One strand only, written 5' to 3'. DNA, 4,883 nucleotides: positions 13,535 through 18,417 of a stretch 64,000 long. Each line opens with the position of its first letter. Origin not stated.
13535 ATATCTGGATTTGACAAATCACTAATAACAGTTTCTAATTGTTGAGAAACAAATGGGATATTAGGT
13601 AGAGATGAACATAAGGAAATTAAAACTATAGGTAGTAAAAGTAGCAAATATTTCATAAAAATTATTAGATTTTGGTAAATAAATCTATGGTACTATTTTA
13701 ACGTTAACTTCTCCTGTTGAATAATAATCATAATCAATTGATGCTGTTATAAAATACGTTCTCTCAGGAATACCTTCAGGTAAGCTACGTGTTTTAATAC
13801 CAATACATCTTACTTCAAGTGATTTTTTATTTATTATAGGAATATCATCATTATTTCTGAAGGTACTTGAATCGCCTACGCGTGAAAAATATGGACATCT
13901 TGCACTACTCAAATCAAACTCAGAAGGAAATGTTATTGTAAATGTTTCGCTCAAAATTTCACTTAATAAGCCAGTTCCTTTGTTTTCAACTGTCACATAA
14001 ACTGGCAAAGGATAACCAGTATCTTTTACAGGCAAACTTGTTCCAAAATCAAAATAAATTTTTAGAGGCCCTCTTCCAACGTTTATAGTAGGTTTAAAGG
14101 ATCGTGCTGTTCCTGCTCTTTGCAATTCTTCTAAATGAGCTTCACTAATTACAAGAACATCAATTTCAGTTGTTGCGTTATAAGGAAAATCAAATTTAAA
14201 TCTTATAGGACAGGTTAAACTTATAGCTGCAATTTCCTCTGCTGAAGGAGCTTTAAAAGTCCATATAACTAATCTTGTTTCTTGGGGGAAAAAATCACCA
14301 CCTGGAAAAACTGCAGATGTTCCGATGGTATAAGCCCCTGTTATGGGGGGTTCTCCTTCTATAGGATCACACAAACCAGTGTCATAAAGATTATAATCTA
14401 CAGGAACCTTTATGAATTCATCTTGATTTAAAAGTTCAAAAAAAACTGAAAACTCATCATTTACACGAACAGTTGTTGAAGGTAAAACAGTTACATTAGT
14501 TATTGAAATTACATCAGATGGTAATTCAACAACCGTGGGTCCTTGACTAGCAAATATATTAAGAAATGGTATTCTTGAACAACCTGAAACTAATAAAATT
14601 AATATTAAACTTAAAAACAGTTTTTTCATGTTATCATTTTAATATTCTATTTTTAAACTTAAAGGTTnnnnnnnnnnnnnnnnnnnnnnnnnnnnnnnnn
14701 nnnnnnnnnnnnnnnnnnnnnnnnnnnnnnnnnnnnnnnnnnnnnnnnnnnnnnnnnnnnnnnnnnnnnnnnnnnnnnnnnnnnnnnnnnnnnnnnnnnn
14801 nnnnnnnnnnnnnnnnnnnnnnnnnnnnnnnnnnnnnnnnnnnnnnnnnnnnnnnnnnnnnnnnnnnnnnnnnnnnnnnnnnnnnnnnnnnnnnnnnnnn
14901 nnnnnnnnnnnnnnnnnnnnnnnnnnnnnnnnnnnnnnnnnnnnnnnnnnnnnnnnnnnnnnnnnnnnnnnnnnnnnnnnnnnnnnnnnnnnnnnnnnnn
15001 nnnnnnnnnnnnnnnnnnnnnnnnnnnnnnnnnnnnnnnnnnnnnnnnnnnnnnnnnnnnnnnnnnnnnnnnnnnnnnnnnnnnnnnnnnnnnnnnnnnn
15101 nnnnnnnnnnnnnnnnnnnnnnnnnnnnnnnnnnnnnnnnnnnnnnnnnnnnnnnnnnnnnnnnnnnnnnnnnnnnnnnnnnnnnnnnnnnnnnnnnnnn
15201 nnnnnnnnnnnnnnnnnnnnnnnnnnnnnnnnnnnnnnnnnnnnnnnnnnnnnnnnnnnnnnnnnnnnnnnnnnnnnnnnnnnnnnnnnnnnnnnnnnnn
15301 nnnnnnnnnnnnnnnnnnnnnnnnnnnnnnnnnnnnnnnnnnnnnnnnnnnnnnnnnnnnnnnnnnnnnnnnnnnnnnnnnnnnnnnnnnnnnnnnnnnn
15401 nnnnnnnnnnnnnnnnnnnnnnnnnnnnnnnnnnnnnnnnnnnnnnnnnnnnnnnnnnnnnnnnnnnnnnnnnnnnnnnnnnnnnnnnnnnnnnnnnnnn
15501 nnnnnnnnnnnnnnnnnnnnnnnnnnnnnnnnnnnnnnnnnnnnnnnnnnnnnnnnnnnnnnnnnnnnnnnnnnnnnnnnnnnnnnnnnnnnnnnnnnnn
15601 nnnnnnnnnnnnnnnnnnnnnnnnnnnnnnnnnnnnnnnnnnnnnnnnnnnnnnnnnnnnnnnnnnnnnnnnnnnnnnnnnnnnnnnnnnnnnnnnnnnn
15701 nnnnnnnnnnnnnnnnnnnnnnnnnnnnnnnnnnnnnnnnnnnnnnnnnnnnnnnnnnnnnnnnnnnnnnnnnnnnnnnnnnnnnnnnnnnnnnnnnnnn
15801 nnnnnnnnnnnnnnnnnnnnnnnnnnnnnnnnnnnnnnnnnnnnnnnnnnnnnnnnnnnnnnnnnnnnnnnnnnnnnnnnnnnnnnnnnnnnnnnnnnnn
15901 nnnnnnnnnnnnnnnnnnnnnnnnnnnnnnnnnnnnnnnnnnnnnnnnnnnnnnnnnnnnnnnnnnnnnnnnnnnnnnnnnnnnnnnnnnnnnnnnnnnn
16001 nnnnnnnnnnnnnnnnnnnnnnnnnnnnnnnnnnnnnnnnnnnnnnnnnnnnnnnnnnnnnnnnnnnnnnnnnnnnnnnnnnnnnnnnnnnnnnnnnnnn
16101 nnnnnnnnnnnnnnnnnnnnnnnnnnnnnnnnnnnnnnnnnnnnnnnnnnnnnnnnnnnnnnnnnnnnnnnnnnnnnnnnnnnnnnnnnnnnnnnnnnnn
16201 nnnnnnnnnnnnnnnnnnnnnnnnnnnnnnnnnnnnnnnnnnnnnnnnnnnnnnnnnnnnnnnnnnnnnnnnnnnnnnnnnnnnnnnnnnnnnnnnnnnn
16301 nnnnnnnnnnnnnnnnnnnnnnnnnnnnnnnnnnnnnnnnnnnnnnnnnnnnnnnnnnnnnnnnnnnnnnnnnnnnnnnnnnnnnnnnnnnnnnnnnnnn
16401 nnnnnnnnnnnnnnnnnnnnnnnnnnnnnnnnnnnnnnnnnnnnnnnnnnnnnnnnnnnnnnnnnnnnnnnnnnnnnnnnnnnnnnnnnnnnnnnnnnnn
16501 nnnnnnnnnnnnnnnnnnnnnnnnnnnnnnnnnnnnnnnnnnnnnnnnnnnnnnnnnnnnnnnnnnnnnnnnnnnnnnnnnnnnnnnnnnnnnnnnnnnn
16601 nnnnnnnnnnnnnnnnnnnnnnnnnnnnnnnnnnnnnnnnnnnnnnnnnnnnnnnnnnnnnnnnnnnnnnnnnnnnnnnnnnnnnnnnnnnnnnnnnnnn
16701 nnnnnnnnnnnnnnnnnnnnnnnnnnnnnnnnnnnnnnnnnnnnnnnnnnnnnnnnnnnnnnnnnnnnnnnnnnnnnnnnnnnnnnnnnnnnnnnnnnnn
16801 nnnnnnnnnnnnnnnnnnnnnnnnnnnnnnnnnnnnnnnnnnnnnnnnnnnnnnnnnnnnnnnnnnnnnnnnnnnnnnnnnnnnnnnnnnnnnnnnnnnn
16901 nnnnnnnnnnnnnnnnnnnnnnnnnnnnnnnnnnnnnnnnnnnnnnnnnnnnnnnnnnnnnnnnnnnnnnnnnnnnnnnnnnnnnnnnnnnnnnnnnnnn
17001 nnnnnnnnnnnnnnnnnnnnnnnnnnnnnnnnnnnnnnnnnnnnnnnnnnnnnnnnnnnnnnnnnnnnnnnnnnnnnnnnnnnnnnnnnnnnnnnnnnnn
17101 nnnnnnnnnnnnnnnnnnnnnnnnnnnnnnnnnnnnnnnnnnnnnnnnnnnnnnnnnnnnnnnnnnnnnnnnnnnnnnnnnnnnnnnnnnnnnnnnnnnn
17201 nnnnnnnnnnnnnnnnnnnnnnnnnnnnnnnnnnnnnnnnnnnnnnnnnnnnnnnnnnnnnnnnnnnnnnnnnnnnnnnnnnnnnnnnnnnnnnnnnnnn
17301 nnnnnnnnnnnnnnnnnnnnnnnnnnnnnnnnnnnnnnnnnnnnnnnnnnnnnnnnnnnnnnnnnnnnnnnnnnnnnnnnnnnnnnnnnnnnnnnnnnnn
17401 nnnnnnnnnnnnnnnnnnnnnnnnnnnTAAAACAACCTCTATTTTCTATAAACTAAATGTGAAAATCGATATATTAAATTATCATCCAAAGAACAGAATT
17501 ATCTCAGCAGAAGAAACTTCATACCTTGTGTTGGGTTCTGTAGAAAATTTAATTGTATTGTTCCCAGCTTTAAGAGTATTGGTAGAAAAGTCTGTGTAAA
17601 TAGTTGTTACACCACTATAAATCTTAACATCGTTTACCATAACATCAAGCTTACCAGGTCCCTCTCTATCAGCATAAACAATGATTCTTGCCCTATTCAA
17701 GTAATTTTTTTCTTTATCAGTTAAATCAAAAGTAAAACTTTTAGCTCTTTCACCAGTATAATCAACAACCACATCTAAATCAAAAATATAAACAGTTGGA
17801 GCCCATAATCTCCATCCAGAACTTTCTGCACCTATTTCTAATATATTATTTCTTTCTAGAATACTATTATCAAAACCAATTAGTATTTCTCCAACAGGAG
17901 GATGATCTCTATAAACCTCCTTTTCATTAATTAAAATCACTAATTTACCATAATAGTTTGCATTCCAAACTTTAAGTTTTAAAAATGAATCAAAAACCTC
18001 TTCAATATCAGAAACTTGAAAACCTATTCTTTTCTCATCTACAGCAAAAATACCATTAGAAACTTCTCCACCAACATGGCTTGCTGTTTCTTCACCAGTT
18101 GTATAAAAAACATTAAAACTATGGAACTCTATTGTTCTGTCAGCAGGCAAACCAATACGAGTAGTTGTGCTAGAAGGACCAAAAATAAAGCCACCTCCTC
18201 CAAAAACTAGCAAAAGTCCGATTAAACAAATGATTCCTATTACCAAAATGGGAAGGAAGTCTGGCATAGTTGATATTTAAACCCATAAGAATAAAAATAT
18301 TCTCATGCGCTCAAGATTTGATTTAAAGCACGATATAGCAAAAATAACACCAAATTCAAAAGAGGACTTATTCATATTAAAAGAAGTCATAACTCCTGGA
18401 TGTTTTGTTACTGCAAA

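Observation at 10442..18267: Six-gene same-strand envelope cluster built around one repeated ~300-aa double beta-sandwich module: candidate undescribed surface apparatus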

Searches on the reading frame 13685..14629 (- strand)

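Call 3: search_protein_families(library=pfam, proteins=[window:13685-14629:-], max_evalue=1)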
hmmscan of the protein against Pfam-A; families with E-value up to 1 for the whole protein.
window:13685-14629:- (314 aa): 1 family
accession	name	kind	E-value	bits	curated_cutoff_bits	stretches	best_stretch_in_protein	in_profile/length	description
PF08139.17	LPAM_1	-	0.028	15.3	20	1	1-18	1-18/18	Prokaryotic membrane lipoprotein lipid attachment site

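Call 4: search_protein_families(library=ncbifam, proteins=[window:13685-14629:-], max_evalue=1)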
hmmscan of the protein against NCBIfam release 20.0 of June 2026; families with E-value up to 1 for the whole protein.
window:13685-14629:- (314 aa): 1 family
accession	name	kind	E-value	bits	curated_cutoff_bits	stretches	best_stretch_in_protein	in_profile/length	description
NF041529.1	LvhB7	equivalog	0.077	12.7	70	1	3-23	2-22/45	T4SS-associated protein LvhB7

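Call 81: search_protein_families(library=padloc, proteins=[window:13685-14629:-], max_evalue=0.01)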
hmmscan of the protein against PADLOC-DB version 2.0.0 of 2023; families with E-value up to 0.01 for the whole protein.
window:13685-14629:- (314 aa): 0 families

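Call 82: search_protein_families(library=phrogs, proteins=[window:13685-14629:-], max_evalue=0.01)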
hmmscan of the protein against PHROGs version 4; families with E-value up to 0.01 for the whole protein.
window:13685-14629:- (314 aa): 0 families

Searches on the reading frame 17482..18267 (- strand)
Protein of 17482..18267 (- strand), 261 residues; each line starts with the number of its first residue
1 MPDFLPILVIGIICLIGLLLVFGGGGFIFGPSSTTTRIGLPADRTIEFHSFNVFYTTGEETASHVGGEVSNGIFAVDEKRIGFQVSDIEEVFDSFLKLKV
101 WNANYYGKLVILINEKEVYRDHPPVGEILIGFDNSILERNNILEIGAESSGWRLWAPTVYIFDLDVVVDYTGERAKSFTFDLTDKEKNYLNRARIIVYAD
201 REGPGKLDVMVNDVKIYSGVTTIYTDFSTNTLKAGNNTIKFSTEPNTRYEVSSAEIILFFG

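Call 3: search_protein_families(library=pfam, proteins=[window:17482-18267:-], max_evalue=1)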
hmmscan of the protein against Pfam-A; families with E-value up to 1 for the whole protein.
window:17482-18267:- (261 aa): 2 families
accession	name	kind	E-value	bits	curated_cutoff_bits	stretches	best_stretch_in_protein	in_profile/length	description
PF14683.12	CBM-like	-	0.0063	16.9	27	0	215-244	113-143/160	Polysaccharide lyase family 4, domain III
PF24108.1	DUF7383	-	0.008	16.8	27.9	0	213-248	74-109/123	Family of unknown function (DUF7383)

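Call 4: search_protein_families(library=ncbifam, proteins=[window:17482-18267:-], max_evalue=1)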
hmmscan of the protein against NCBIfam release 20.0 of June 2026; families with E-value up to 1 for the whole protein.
window:17482-18267:- (261 aa): 0 families

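Call 41: search_protein_families(library=pfam, alignment_id=A4, max_evalue=0.1)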
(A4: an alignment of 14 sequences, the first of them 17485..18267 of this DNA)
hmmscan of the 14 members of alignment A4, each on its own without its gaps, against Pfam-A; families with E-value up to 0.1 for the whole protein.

A. member 1, window:17485-18267:- (261 aa): 2 families
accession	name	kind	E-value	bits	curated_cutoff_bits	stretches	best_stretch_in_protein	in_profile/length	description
PF14683.12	CBM-like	-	0.0063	16.9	27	0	215-244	113-143/160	Polysaccharide lyase family 4, domain III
PF24108.1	DUF7383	-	0.008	16.8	27.9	0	213-248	74-109/123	Family of unknown function (DUF7383)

B. families by the number of members that match (of 14 scanned): 7 families
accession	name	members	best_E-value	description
PF14683.12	CBM-like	6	5.1e-05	Polysaccharide lyase family 4, domain III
PF24108.1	DUF7383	3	0.008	Family of unknown function (DUF7383)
PF21786.3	Bflower_3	2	0.00081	6-fold beta flower protein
PF17820.7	PDZ_6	1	0.0046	PDZ domain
PF11146.13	DUF2905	1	0.011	Protein of unknown function (DUF2905)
PF09264.17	Sial-lect-inser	1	0.014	Vibrio cholerae sialidase, lectin insertion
PF00595.29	PDZ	1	0.055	PDZ domain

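Call 81: search_protein_families(library=padloc, proteins=[window:17482-18267:-], max_evalue=0.01)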
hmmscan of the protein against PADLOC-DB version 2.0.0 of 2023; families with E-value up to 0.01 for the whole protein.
window:17482-18267:- (261 aa): 0 families

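Call 82: search_protein_families(library=phrogs, proteins=[window:17482-18267:-], max_evalue=0.01)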
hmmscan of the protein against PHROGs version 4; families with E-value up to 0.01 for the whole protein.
window:17482-18267:- (261 aa): 0 families

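Call 93: search_solved_structures(query=A4, max_evalue=10)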
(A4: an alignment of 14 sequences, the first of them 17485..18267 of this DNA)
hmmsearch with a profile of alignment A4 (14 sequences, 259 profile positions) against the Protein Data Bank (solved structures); distinct sequences matched with E-value up to 10: 0.
